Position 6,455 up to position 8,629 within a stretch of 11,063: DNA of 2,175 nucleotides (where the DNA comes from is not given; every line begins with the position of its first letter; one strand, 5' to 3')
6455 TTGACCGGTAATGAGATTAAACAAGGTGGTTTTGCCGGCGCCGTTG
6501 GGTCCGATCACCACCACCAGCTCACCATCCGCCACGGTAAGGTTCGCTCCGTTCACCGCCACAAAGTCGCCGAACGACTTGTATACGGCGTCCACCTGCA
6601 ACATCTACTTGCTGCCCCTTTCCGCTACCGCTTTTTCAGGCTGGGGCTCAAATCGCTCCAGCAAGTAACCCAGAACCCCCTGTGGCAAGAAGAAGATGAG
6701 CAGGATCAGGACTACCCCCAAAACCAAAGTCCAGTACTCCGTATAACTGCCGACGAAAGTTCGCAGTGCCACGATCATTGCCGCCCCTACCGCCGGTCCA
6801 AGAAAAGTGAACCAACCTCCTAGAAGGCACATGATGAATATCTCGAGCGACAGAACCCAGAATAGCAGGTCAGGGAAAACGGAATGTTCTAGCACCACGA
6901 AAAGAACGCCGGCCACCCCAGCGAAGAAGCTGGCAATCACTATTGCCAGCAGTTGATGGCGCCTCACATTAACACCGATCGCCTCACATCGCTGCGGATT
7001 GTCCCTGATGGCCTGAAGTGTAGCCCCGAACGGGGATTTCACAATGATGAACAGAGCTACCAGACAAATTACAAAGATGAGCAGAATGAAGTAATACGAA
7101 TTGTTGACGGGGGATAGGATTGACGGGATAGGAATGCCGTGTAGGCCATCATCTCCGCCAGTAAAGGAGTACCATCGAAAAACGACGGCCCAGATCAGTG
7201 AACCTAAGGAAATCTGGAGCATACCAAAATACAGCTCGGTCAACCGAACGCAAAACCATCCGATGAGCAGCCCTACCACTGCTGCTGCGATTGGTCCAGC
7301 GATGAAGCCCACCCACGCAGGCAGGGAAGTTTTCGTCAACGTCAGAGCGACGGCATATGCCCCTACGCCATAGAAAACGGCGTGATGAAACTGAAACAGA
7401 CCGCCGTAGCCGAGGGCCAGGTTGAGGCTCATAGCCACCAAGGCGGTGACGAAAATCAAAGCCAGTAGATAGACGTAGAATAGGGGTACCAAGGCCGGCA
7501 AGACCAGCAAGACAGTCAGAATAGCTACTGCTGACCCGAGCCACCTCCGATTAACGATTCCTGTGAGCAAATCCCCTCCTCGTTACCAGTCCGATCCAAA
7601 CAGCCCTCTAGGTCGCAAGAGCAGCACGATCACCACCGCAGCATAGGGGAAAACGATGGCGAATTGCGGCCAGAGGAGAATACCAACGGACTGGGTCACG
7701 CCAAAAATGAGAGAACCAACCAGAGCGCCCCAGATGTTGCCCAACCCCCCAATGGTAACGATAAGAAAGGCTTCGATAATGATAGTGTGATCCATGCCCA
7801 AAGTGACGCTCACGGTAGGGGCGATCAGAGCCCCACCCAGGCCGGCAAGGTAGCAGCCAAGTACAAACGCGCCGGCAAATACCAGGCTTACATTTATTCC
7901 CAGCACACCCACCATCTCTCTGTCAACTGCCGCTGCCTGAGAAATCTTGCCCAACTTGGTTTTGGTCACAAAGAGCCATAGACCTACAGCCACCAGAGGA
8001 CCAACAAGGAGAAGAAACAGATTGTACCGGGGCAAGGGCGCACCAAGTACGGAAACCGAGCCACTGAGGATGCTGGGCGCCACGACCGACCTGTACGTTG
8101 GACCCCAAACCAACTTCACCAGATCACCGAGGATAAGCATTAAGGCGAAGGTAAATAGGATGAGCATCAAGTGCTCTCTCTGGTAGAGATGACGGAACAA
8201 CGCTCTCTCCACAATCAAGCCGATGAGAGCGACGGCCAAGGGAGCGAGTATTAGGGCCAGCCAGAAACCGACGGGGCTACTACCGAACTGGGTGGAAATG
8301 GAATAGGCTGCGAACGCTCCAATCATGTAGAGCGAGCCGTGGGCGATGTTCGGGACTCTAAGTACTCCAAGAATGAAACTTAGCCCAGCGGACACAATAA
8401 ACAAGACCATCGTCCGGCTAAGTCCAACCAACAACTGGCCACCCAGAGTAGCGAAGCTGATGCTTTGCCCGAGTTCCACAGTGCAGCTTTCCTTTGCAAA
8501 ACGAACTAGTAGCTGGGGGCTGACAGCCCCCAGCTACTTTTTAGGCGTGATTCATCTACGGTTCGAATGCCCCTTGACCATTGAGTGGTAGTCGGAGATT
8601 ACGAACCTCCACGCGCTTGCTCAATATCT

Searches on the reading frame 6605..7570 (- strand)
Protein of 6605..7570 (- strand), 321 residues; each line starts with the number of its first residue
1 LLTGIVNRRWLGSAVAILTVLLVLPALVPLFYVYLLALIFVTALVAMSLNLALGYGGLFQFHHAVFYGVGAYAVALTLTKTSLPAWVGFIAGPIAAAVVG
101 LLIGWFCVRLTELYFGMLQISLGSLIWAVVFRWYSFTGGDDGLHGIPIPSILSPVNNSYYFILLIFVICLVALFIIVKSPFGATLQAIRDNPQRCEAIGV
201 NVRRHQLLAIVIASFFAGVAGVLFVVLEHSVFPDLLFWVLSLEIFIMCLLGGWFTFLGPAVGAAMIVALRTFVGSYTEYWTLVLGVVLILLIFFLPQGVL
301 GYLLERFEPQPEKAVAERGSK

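Call 49: search_protein_families(library=pfam, proteins=[window:6605-7570:-], max_evalue=0.001)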
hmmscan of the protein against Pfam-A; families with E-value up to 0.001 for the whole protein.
window:6605-7570:- (321 aa): 1 family
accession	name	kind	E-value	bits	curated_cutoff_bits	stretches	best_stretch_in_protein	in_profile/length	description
PF02653.21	BPD_transp_2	-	1.6e-39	136.1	26.8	1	33-291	3-268/269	Branched-chain amino acid transport system / permease component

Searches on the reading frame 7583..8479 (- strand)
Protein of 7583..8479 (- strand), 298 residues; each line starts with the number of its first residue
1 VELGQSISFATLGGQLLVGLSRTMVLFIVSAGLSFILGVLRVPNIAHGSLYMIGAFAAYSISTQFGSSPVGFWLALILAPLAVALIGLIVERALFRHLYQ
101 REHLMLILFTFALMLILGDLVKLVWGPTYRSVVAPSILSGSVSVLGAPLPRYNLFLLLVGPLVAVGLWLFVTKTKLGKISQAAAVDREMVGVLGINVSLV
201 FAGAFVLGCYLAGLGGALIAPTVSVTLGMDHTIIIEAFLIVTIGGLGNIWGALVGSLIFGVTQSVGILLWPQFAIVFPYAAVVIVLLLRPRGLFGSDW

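Call 49: search_protein_families(library=pfam, proteins=[window:7583-8479:-], max_evalue=0.001)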
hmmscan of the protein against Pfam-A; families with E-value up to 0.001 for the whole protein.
window:7583-8479:- (298 aa): 1 family
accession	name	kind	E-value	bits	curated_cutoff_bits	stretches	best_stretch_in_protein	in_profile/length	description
PF02653.21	BPD_transp_2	-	4.3e-34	118.3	26.8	1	18-286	4-269/269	Branched-chain amino acid transport system / permease component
